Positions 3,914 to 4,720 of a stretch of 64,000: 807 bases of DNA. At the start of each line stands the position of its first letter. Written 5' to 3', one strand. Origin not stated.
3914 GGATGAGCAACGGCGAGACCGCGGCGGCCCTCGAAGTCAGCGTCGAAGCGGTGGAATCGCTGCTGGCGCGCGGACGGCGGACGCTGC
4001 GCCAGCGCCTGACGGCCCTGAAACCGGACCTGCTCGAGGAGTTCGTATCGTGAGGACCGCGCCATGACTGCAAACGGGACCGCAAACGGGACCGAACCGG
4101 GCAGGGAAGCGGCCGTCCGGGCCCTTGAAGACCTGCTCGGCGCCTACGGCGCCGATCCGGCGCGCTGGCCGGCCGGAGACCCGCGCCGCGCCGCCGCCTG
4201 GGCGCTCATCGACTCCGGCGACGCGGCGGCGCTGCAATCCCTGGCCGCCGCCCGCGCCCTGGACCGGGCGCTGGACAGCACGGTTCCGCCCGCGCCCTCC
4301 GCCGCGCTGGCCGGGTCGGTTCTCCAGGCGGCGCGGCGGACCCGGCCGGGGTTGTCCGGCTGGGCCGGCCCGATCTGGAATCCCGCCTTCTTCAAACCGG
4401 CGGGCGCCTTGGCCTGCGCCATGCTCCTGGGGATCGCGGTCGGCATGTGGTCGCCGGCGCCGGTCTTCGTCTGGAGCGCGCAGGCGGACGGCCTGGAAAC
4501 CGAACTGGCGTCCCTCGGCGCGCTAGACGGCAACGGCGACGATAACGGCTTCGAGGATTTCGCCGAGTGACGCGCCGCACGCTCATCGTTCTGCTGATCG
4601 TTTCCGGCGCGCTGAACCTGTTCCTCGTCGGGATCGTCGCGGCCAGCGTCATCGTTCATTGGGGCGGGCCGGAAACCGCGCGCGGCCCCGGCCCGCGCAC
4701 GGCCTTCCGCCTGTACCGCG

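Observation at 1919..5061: Two secreted EF-hand Ca-binding proteins directly upstream of an ECF sigma / anti-sigma / CpxP-like triad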

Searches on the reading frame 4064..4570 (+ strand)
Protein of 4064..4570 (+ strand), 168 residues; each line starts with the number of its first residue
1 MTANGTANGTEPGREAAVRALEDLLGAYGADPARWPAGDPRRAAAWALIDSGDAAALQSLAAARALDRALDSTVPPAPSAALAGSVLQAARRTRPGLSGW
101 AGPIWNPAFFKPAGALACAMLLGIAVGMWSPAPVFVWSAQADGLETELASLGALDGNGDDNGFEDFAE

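Call 3: search_protein_families(library=pfam, proteins=[window:4064-4570:+], max_evalue=0.01)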
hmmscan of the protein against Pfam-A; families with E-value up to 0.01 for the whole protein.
window:4064-4570:+ (168 aa): 0 families

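Call 4: search_protein_families(library=ncbifam, proteins=[window:4064-4570:+], max_evalue=0.01)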
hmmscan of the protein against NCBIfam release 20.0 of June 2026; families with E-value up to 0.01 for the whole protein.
window:4064-4570:+ (168 aa): 0 families

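Call 7: find_encoding_contigs(protein=window:4064-4570:+, flank=10000, max_places=10)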
Protein window:4064-4570:+ (168 aa): no gene with exactly this product is on record in the collection.

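Call 9: find_homologous_proteins(query=window:4064-4570:+, max_evalue=0.001)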
Query window:4064-4570:+ (168 aa): 46 proteins with E <= 0.001 among 8000 candidates.
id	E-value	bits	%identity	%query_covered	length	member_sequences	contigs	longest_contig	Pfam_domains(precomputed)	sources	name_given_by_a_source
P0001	1.5e-100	352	100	100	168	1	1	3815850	-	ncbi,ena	-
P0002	5.1e-81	289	85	100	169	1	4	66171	-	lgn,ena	-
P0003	4.9e-75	269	83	100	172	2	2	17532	-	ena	-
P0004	6.1e-75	269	81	100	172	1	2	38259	-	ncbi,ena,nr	ncbi:MAG: hypothetical protein OXH59_19775 [Rhodospirillaceae bacterium]|nr:hypothetical protein [Rh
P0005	1.4e-66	242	74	97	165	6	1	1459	-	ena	-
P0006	7.5e-66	239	76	97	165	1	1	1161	-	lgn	-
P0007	1.6e-64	235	76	97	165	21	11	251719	-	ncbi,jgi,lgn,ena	-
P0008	4.2e-63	231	72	97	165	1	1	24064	-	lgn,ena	-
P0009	5.3e-63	230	73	97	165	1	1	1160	-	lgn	-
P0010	1.5e-62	229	72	97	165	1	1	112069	-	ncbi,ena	-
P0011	3.0e-60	221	70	97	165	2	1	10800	-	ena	-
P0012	1.2e-59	219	73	93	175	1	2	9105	-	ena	-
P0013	1.6e-59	219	70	97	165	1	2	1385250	-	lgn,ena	-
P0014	6.5e-59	217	71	94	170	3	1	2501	-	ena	-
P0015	8.5e-59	217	69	100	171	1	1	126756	-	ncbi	-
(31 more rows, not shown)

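Call 12: find_related_loci(query=A1, collection=genome_contigs, flank=8000)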
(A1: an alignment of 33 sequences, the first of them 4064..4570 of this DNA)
Query A1 (168 aa) in genome_contigs; peptide patterns used: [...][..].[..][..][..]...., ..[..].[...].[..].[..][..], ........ (x = any residue, [..] = any of these).
599 stretches matched a pattern (row limit reached: there are more); 73 encode a relative of the query (tblastn E <= 1e-3); 73 distinct loci.
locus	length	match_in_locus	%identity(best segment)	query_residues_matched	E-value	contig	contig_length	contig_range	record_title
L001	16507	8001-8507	85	1-168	2e-84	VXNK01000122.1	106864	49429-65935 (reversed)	MAG: Rhodospirillaceae bacterium isolate SB0661_bin_7 NODE_231_length_106864_cov_38.221002, whole genome shotgun sequenc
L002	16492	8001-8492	76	6-168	2e-60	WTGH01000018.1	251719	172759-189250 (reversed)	MAG: Rhodospirillaceae bacterium isolate CO36386bin_9 NODE_25_length_251719_cov_39.172182, whole genome shotgun sequence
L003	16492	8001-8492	75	6-168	3e-60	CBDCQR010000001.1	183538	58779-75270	MAG: Alphaproteobacteria bacterium isolate 0c7eebbd-8401-49bd-bf8d-b91b5e99145f genome assembly, contig: contig_1, whole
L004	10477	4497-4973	70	6-168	6e-55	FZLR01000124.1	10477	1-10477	Rhodospirillaceae bacterium Spongia_Bin9 genome assembly, contig: NODE_124_length_10477_cov_4.98887, whole genome shotgu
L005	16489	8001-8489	72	6-167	4e-54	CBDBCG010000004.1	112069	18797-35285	MAG: Alphaproteobacteria bacterium isolate 0bf2ae11-f7ef-4b98-947a-5f0f4121c03f genome assembly, contig: contig_4, whole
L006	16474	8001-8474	71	6-167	2e-53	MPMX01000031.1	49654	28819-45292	MAG: Rhodospirillaceae bacterium bin65 NODE_1194_length_49654_cov_18.1916_ID_2387, whole genome shotgun sequence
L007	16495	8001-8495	65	6-168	4e-50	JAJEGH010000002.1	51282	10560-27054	MAG: Alphaproteobacteria bacterium isolate p16x44bins.53 k141_1922813, whole genome shotgun sequence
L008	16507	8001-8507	65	6-168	4e-49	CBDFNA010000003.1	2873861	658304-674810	MAG: Alphaproteobacteria bacterium isolate 456df9e9-cc6a-4da3-9ba1-058004e9e0f4 genome assembly, contig: contig_3, whole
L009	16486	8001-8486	65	6-168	9e-39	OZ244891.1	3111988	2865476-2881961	MAG: Alphaproteobacteria bacterium isolate e7b8784a-d0b7-4d7c-aae0-ac4051ab9044 genome assembly, chromosome: 1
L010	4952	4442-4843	34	21-165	5e-12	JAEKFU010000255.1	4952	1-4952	MAG: Proteobacteria bacterium isolate petrobras_54 k127_15565329, whole genome shotgun sequence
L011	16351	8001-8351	39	31-151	2e-11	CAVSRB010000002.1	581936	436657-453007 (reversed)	MAG: uncultured Alphaproteobacteria bacterium isolate MFD05684.bin.2.206 genome assembly, contig: contig_29436, whole ge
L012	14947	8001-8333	39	19-127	7e-11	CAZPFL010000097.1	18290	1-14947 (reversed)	MAG TPA_asm: uncultured Rhodospirillaceae bacterium isolate SRP214966_co3_48 genome assembly, contig: NODE_4249_length_1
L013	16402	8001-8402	33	22-152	4e-8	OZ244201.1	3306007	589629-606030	MAG: Parvibaculaceae bacterium isolate d60041d8-0fdb-473c-a512-0377d1883a05 genome assembly, chromosome: 1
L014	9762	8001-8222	41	19-96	6e-8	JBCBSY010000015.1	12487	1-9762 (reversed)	MAG: Pseudomonadota bacterium isolate J06638_34 NODE_15_length_12487_cov_5.543997, whole genome shotgun sequence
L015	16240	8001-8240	39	21-104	7e-8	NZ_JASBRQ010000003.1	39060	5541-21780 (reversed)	MAG: Maricaulis sp. isolate BWSM_11 k141_1250758, whole genome shotgun sequence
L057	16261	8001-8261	38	21-107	3e-5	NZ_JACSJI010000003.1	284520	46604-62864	Caulobacter sp. 17J80-11 NODE_3_length_284520_cov_63.800424, whole genome shotgun sequence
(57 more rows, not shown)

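Call 40: find_homologous_proteins(query=L057:7412-7963:+, max_evalue=1e-30)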
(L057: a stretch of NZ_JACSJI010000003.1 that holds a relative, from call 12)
Query L057:7412-7963:+ (184 aa): 6831 proteins with E <= 1e-30 among 8000 candidates; the best 120 are listed.
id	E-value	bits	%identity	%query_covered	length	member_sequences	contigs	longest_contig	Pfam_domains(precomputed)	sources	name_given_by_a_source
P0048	1.9e-111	388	99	100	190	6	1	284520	PF04545.23,PF04542.21,PF08281.19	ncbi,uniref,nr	ncbi:RNA polymerase sigma factor [Caulobacter sp. 17J80-11]|uniref:RNA polymerase sigma factor n=1 T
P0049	1.6e-90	320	82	96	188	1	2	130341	PF02001.22,PF04545.23,PF04542.21,PF08281.19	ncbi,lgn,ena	-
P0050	1.3e-89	317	80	99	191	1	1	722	PF02001.22,PF04545.23,PF04542.21,PF08281.19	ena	-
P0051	1.6e-89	316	80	99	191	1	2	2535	PF02001.22,PF04545.23,PF04542.21,PF08281.19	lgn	-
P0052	2.0e-89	316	81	97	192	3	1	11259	PF02001.22,PF04545.23,PF04542.21,PF08281.19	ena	-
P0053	2.1e-89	316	81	99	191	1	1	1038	PF02001.22,PF04545.23,PF04542.21,PF08281.19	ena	-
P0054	2.4e-89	316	81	96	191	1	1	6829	PF02001.22,PF04545.23,PF04542.21,PF08281.19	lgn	-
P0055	1.1e-88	314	79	92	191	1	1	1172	PF02001.22,PF04545.23,PF04542.21,PF08281.19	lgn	-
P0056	1.7e-88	313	79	99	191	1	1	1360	PF02001.22,PF04545.23,PF04542.21,PF08281.19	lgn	-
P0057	2.6e-88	312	79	91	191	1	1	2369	PF02001.22,PF04545.23,PF04542.21,PF08281.19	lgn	-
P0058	3.5e-88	312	80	96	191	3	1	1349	PF02001.22,PF04545.23,PF04542.21,PF08281.19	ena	-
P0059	3.8e-88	312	80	88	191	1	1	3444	PF02001.22,PF04545.23,PF04542.21,PF08281.19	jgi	-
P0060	4.2e-88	312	79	96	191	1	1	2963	PF02001.22,PF04545.23,PF04542.21,PF08281.19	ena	-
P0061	6.3e-88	311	79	96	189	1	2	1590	PF02001.22,PF04545.23,PF04542.21,PF08281.19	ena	-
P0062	1.5e-87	310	78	99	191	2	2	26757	PF02001.22,PF04545.23,PF04542.21,PF08281.19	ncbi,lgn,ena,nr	ncbi:MAG TPA: RNA polymerase sigma factor [Caulobacteraceae bacterium]|nr:RNA polymerase sigma facto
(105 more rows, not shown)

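Call 45: search_solved_structures(query=A1, max_evalue=10)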
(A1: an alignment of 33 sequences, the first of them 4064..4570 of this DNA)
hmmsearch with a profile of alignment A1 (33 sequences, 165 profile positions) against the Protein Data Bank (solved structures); distinct sequences matched with E-value up to 10: 8.
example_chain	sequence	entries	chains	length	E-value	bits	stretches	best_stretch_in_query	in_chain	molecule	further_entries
4rzp_A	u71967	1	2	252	0.0044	20.4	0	39-68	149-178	Engineered Protein OR366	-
5mdx_X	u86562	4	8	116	0.14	15.5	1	42-126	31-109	Photosystem II reaction center protein X | Expressed protein | (thale cress) hypothetical protein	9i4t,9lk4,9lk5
4d49_A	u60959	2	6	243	0.38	14.1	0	41-63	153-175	ARMADILLO REPEAT PROTEIN ARM00027 | YIII(Dq.V1)4CPAF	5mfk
5gko_A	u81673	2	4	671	0.39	14.1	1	114-150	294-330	Macrolide export ATP-binding/permease protein MacB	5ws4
8frf_A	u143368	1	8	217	0.61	13.4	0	4-29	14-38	RBL7_C2_3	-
5mfi_A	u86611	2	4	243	1.2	12.4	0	41-63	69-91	YIII(Dq.V2)4CqI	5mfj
9x1w_A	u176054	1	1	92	1.4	12.3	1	10-69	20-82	P57-M4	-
9x1x_A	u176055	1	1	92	2.1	11.7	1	10-71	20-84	P57-M5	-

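Call 66: predict_structure(alignment_id=A1)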
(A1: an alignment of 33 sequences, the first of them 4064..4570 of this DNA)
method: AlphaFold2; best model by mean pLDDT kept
length: 168 residues; sequences in the alignment: 33
mean_pLDDT: 62.6   pTM: 0.41
mean pLDDT of the five models: 62.6, 57.3, 54.9, 54.7, 48.7
residues with pLDDT >= 90: 52; 70-90: 9; 50-70: 32; < 50: 75
segments of 3 or more residues with pLDDT < 50: 1-9, 93-102, 104-114, 125-168
pLDDT, mean of each block of 10 residues (from residue 1): 45 85 95 92 93 93 92 63 58 45 43 51 49 34 42 40 41
secondary structure, 60 per line:
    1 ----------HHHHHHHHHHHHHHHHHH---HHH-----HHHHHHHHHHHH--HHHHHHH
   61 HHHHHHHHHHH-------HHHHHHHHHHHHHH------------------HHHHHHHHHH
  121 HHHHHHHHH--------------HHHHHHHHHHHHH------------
elements in order: H11-28 H40-51 H54-71 H79-92 H111-129 H144-156

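Call 69: fold_search(model_id=the predicted structure, library=pdb)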
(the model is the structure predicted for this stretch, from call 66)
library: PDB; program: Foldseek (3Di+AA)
matches with E <= 10: 9; with E <= 0.001: 0
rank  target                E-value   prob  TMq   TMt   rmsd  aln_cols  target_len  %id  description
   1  2dg6                  4.0e+00  0.04  0.18  0.16  13.1       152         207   12  Crystal structure of the putative transcriptional regulator SCO5550 from Streptomyces coelicolor A3(2) (released 2007-03-13)
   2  5iky                  5.5e+00  0.02  0.15  0.04  10.8        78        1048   29  Apo structure of Obc1, a bifunctional enzyme for quorum sensing-dependent oxalogenesis (released 2016-06-01)
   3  6tif_B                6.2e+00  0.06  0.20  0.32   8.8        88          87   14  ReoM- Listeria monocytogenes (released 2020-06-10)
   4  6uun_E                8.6e+00  0.02  0.14  0.20  23.7       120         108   15  CryoEM Structure of the active Adrenomedullin 1 receptor G protein complex with adrenomedullin peptide (released 2020-03-25)
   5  5ikz                  9.2e+00  0.01  0.15  0.04  11.1        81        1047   30  Glycerol bound structure of Obc1, a bifunctional enzyme for quorum sensing-dependent oxalogenesis (released 2016-06-01)
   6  2rn7_MODEL_1_A        9.8e+00  0.02  0.17  0.23  18.9       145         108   13  NMR solution structure of TnpE protein from Shigella flexneri. Northeast Structural Genomics Target SfR125 (released 2008-01-15)
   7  6rfq_F                9.8e+00  0.01  0.15  0.18  19.4       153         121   11  Cryo-EM structure of a respiratory complex I assembly intermediate with NDUFAF2 (released 2018-10-10)
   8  6fgs_MODEL_1_A        9.8e+00  0.01  0.17  0.21  17.6       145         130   10  Solution structure of p300Taz2-p73TA1 (released 2018-05-30)
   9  5sva_N                9.8e+00  0.01  0.18  0.18  24.3       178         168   10  Mediator-RNA Polymerase II Pre-Initiation Complex (released 2016-09-28)
